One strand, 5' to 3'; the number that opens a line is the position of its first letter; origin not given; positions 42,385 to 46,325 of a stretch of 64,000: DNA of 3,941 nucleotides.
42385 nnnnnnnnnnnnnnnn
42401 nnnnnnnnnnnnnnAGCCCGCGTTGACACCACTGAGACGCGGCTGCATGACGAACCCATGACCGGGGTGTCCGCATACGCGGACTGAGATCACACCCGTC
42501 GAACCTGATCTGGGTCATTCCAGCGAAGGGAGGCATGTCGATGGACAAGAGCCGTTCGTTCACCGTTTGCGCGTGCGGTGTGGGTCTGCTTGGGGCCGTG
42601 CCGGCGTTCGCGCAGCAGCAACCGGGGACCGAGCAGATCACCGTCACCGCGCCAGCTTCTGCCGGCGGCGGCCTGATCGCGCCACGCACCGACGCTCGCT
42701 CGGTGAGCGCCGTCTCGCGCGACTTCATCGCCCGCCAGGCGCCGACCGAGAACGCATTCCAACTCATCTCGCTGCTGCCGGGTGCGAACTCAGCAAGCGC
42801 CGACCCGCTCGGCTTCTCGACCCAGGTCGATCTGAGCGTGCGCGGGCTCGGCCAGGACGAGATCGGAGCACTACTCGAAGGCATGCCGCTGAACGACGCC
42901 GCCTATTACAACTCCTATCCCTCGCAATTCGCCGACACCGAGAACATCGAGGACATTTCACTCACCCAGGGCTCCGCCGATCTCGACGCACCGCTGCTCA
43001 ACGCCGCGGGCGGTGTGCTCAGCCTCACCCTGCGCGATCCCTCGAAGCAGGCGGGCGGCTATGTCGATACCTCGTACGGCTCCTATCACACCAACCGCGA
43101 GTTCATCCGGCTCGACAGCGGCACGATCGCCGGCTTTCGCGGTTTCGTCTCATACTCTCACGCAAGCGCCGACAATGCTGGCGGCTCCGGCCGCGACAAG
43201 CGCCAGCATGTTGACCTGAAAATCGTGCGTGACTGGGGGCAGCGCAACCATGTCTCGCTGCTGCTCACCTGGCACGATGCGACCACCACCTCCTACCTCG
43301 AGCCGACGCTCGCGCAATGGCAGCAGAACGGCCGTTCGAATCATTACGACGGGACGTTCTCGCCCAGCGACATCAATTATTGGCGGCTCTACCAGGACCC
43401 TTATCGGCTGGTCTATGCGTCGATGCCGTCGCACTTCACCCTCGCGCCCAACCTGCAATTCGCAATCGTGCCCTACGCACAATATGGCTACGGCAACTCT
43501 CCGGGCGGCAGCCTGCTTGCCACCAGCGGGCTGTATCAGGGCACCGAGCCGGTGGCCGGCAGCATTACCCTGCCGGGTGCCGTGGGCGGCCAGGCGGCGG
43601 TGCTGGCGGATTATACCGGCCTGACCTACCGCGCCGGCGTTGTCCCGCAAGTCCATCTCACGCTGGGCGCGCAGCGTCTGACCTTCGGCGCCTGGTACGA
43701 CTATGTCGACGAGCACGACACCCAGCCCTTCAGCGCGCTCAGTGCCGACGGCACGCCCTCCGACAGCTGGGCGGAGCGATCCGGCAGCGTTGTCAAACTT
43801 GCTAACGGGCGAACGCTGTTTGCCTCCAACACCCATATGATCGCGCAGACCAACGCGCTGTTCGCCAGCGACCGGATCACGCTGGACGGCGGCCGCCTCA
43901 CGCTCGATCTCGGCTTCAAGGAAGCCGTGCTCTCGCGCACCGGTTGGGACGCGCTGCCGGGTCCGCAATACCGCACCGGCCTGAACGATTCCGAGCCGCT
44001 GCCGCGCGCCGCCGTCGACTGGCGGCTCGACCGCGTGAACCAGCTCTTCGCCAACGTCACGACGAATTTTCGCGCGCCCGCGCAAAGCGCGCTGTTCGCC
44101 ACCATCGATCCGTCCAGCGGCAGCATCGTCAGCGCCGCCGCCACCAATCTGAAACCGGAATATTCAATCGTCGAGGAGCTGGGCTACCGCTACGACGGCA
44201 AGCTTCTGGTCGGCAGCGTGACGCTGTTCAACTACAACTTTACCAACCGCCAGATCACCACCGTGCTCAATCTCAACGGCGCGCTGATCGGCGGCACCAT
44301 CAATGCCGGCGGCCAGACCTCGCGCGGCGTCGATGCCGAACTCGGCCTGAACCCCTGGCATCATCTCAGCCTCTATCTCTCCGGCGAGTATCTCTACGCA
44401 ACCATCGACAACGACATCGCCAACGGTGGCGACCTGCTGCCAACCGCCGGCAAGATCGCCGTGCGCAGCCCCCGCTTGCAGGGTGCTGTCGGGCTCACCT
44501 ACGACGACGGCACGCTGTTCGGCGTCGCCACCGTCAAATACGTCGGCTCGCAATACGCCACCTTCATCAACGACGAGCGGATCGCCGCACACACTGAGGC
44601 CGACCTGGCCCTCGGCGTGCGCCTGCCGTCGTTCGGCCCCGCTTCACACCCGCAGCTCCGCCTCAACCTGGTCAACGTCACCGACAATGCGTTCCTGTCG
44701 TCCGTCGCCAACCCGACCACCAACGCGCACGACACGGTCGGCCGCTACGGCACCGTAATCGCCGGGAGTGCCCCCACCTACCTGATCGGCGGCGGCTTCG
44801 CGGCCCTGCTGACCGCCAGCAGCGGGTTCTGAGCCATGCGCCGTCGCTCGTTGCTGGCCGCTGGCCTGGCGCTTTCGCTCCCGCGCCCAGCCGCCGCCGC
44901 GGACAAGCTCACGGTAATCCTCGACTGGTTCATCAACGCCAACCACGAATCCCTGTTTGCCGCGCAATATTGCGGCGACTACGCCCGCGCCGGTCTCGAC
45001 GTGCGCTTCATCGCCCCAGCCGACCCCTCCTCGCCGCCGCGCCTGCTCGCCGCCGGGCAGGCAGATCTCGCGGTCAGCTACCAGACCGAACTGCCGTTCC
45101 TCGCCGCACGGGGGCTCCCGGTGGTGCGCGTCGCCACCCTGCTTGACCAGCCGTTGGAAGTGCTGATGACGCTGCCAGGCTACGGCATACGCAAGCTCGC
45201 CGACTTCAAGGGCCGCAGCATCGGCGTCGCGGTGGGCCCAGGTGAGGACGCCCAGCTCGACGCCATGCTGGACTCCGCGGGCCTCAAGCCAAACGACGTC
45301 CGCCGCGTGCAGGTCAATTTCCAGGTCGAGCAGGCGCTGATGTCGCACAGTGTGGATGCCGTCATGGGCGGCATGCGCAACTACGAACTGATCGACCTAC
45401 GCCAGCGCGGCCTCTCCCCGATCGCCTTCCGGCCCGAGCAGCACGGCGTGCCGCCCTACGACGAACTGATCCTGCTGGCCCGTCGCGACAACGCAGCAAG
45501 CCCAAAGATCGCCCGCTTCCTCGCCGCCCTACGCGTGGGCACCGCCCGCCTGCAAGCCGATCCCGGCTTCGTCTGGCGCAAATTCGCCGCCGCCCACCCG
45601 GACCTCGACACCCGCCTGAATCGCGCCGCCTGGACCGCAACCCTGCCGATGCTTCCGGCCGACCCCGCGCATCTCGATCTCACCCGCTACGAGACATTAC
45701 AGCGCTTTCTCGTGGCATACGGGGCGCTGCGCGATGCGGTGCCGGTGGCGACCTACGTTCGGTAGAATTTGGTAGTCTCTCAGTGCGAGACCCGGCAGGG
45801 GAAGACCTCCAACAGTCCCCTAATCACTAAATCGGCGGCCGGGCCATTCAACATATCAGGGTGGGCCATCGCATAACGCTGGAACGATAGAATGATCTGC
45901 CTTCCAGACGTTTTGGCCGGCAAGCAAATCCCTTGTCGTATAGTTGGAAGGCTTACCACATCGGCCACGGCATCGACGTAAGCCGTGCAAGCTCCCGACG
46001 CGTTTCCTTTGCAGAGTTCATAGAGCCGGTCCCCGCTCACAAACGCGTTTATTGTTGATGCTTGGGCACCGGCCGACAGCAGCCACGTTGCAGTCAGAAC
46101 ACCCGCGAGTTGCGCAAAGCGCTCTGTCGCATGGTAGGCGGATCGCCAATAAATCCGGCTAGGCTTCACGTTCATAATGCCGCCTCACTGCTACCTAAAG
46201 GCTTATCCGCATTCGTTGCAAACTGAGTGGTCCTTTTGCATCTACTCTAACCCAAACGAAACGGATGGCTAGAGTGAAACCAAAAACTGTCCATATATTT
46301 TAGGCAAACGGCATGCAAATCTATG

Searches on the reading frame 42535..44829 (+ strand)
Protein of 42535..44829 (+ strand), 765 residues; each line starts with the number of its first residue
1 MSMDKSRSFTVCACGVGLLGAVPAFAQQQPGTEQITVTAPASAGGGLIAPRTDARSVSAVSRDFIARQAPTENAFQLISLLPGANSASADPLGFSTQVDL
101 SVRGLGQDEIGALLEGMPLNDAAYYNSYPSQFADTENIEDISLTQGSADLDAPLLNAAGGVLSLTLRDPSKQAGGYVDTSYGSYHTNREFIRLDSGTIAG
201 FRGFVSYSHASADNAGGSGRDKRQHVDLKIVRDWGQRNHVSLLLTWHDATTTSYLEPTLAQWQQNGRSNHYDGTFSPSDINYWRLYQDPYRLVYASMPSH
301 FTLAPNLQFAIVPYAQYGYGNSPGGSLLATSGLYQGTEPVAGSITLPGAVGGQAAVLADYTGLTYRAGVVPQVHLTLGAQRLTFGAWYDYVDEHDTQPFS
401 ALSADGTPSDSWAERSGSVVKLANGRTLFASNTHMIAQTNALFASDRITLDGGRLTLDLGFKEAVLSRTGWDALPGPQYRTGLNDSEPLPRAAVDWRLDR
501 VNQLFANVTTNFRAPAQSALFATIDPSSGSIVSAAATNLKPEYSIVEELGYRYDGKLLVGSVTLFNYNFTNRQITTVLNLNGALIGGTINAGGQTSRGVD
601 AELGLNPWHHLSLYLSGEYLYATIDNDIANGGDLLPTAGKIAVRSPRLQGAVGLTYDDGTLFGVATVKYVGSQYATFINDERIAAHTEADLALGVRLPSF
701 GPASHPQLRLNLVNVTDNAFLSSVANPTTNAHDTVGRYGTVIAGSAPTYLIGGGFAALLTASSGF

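Call 46: search_protein_families(library=pfam, proteins=[window:42535-44829:+], max_evalue=0.0001)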
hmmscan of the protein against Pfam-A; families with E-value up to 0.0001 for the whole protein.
window:42535-44829:+ (765 aa): 3 families
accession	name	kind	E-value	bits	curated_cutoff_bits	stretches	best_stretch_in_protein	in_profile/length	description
PF00593.30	TonB_dep_Rec_b-barrel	-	7.2e-32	112.2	27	1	255-714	14-435/436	TonB dependent receptor-like, beta-barrel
PF07715.20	Plug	-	5.6e-10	40.1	23.9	1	54-151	6-98/107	TonB-dependent Receptor Plug Domain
PF14905.12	OMP_b-brl_3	-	1e-06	28.5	27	1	488-628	159-303/408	Outer membrane protein beta-barrel family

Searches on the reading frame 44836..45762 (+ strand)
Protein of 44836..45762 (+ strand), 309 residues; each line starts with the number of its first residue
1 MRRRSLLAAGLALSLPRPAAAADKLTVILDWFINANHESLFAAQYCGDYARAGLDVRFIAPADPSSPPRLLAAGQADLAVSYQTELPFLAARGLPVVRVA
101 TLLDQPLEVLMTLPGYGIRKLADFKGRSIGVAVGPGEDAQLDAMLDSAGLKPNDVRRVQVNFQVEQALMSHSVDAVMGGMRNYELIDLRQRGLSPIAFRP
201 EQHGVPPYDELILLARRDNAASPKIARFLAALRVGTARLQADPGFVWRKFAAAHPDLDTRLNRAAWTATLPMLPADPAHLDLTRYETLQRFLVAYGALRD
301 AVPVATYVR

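Call 46: search_protein_families(library=pfam, proteins=[window:44836-45762:+], max_evalue=0.0001)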
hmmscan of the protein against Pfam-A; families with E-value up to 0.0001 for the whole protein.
window:44836-45762:+ (309 aa): 1 family
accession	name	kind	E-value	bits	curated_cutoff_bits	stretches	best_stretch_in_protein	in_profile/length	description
PF09084.16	NMT1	-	5.7e-54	183.7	20.5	1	34-243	1-213/216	NMT1/THI5 like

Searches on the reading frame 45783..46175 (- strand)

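Call 49: search_protein_families(library=pfam, proteins=[window:45783-46175:-], max_evalue=0.01)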
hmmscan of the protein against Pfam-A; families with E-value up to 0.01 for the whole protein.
window:45783-46175:- (131 aa): 1 family
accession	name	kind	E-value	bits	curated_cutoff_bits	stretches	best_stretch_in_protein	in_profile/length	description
PF18602.6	Rap1a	-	1.5e-14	54.6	27.7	1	47-127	1-90/90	Rap1a immunity proteins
